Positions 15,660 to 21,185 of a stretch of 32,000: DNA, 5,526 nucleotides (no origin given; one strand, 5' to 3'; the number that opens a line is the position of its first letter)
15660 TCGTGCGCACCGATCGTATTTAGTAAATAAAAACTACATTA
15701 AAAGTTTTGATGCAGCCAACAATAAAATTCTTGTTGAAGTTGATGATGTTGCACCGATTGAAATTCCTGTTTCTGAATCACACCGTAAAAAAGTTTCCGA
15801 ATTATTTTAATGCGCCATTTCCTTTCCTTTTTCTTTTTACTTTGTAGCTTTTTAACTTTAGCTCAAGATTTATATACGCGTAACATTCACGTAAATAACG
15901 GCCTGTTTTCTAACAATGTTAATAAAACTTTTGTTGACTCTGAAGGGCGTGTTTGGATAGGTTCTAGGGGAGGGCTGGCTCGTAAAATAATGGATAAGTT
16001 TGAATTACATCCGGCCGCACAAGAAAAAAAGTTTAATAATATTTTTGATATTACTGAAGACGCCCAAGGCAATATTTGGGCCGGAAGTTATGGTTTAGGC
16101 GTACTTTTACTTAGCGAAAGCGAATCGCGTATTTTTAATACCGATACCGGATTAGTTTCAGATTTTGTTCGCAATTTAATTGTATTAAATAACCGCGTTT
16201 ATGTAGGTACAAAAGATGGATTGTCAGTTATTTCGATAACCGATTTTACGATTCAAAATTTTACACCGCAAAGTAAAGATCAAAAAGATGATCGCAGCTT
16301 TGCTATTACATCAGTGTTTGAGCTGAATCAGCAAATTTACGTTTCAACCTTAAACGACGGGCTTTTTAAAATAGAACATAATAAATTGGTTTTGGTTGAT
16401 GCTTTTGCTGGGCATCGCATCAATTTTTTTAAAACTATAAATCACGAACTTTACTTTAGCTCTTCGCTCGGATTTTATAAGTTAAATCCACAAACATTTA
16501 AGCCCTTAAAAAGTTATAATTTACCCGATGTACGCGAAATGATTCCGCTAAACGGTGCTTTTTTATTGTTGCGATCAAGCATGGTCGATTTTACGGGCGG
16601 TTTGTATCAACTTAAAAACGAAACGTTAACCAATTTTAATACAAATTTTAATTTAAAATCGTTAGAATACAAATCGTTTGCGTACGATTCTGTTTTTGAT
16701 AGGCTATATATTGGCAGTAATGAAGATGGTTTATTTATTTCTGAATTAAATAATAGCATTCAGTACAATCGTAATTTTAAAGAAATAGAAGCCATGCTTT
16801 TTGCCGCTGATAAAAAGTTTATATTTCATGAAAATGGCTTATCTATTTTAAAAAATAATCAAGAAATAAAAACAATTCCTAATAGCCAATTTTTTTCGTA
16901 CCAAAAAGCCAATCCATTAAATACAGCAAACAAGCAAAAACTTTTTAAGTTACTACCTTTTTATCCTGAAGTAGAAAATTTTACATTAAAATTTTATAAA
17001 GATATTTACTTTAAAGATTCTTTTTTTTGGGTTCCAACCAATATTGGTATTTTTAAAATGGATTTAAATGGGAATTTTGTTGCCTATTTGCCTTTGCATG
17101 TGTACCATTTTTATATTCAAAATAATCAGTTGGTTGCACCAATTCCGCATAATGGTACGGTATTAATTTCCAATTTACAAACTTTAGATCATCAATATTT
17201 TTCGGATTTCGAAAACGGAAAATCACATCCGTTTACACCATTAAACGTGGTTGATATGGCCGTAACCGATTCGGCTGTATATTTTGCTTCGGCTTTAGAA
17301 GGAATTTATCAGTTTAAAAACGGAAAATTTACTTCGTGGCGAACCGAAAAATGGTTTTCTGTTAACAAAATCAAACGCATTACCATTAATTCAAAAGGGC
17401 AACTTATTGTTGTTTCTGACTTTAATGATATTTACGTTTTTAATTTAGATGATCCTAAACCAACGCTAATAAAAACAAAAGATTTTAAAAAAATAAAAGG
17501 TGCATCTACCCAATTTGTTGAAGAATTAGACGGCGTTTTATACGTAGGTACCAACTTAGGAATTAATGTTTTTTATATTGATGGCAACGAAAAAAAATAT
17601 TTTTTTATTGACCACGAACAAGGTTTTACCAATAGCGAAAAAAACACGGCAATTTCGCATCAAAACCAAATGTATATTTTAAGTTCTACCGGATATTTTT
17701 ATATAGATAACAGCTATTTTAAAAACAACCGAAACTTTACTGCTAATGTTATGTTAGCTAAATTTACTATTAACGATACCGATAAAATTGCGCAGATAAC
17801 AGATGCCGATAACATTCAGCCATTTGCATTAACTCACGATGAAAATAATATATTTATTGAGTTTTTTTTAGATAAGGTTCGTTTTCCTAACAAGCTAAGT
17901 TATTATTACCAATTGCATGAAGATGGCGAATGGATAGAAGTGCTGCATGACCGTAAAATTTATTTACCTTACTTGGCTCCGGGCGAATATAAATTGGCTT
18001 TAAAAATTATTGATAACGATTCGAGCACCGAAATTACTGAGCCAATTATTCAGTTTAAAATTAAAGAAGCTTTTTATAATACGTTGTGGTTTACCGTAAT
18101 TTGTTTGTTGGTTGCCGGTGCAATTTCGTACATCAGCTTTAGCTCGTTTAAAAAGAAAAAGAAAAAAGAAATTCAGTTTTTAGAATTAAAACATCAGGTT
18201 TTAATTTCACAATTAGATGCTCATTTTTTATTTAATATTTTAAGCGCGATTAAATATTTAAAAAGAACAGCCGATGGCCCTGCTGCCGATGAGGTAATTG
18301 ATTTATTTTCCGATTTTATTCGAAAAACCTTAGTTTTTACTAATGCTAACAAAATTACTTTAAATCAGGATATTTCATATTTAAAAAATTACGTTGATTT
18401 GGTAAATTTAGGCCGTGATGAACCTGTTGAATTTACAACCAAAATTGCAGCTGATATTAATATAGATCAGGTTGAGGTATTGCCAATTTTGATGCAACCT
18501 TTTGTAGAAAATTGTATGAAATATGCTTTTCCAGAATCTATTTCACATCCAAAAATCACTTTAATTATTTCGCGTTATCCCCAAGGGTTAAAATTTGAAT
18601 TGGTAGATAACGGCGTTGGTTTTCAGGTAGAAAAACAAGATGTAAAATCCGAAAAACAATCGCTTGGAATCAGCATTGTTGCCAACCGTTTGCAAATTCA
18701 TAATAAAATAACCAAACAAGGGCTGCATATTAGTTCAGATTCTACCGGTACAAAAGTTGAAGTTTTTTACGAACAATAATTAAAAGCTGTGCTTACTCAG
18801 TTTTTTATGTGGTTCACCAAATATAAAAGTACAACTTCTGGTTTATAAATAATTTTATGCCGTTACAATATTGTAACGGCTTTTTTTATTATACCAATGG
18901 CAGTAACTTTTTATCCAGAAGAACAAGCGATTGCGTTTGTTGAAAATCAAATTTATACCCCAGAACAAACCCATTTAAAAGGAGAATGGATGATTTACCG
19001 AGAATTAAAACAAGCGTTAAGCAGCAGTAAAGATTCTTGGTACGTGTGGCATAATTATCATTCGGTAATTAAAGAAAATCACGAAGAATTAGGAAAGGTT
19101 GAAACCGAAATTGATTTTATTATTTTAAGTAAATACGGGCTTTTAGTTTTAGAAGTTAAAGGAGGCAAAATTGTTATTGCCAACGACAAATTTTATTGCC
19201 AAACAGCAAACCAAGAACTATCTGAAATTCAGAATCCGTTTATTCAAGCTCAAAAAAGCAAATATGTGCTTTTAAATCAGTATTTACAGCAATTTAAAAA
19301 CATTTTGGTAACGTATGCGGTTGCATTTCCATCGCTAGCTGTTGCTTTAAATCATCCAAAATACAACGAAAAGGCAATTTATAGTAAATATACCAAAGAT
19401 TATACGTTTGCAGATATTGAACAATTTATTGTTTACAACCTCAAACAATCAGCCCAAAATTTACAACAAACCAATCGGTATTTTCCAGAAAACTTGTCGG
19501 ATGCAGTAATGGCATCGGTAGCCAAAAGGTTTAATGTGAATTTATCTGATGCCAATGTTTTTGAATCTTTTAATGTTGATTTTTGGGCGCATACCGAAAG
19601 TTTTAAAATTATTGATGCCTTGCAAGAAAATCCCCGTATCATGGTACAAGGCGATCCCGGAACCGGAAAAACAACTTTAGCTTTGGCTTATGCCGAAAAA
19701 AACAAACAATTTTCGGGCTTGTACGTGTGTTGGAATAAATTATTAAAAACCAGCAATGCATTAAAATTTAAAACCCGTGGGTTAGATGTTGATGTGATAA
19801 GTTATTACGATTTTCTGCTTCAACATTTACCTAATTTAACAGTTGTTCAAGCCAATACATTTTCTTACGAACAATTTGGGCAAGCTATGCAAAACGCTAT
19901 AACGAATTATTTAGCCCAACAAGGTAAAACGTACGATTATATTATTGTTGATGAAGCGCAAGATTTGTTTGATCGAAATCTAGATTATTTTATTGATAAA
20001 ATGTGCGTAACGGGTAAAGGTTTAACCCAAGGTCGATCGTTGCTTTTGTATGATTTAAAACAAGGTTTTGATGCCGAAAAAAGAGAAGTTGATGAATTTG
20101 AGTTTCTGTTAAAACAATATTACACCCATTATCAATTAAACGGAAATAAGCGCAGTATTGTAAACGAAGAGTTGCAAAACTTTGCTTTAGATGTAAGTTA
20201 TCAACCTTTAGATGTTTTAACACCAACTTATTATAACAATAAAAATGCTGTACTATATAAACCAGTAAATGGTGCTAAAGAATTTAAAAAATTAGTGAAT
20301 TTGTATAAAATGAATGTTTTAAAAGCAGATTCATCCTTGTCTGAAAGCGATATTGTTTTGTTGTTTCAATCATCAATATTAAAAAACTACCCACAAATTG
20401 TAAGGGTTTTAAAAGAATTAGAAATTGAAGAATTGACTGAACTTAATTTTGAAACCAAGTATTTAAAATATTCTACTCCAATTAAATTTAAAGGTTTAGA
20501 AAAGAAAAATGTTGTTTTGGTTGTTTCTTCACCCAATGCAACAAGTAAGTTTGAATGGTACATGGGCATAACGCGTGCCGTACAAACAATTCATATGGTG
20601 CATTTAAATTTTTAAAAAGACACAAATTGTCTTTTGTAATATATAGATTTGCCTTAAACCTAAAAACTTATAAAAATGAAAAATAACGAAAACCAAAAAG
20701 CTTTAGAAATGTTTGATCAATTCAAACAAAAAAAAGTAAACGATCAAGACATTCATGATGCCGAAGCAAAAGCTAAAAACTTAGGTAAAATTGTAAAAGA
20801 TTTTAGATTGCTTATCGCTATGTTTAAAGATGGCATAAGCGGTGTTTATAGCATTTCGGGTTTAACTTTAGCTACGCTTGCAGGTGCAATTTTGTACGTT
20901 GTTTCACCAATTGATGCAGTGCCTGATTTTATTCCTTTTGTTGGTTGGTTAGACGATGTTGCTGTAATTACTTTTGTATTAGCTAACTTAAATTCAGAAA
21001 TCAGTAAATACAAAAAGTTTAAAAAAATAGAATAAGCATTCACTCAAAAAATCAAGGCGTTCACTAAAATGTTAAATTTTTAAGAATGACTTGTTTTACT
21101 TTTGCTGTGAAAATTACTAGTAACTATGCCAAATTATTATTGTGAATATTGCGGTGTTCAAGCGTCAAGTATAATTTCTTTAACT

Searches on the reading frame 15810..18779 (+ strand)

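Call 68: search_protein_families(library=pfam, proteins=[window:15810-18779:+], max_evalue=0.0001)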
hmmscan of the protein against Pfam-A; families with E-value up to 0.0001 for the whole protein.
window:15810-18779:+ (989 aa): 3 families
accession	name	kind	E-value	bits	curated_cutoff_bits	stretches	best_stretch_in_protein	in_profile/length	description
PF06580.19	His_kinase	-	1.6e-13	51.2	25.2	1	795-867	3-75/81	Histidine kinase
PF07494.17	Reg_prop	-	1.5e-10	40.4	20.4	0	75-95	4-24/24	Two component regulator propeller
PF07495.19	Y_Y_Y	-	1e-08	35.4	26.6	1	693-752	5-65/65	Y_Y_Y domain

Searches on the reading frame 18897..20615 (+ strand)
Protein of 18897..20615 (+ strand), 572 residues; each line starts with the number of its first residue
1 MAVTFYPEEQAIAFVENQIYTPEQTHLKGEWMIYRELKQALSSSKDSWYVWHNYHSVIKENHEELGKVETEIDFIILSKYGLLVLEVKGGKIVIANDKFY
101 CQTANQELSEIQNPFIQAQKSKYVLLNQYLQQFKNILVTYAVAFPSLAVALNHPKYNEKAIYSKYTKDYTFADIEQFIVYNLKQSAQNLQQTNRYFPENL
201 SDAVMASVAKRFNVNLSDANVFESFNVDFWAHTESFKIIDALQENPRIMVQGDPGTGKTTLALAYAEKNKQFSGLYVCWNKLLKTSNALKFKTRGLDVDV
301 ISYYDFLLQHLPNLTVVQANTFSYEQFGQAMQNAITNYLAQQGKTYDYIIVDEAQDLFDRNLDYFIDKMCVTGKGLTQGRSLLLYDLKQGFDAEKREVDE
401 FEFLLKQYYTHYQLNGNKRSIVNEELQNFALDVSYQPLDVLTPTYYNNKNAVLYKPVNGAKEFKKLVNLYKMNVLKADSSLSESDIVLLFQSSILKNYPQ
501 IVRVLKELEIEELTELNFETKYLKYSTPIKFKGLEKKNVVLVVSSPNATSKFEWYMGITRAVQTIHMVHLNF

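Call 68: search_protein_families(library=pfam, proteins=[window:18897-20615:+], max_evalue=0.0001)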
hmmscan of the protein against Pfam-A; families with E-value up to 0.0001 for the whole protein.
window:18897-20615:+ (572 aa): 6 families
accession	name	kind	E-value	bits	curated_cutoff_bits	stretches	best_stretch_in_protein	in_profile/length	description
PF08378.17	NERD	-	1.6e-14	54.8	22.1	1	28-145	4-111/111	Nuclease-related domain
PF13401.12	AAA_22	-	2.3e-07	31.6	27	1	248-364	8-103/130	AAA domain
PF02562.22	PhoH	-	3.6e-06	27.1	27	1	237-370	11-144/205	PhoH-like protein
PF09848.15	SLFN-g3_helicase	-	9.4e-06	25.6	24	1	248-409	4-146/354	Schlafen group 3, DNA/RNA helicase domain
PF13479.12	AAA_24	-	5.5e-05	23.5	27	0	245-368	2-87/195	AAA domain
PF01443.25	Viral_helicase1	-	8.2e-05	22.9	21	0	502-567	159-226/228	Viral superfamily 1 RNA helicase core domain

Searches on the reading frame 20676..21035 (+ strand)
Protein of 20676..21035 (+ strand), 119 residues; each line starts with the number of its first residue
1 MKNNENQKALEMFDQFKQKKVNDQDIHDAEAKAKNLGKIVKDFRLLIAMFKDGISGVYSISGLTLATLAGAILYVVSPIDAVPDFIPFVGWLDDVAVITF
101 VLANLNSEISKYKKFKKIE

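Call 68: search_protein_families(library=pfam, proteins=[window:20676-21035:+], max_evalue=0.0001)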
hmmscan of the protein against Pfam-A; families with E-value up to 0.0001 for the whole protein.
window:20676-21035:+ (119 aa): 1 family
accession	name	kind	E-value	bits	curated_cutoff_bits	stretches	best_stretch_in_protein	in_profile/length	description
PF06803.17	DUF1232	-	2.2e-15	56.5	23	1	65-100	2-37/37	Protein of unknown function (DUF1232)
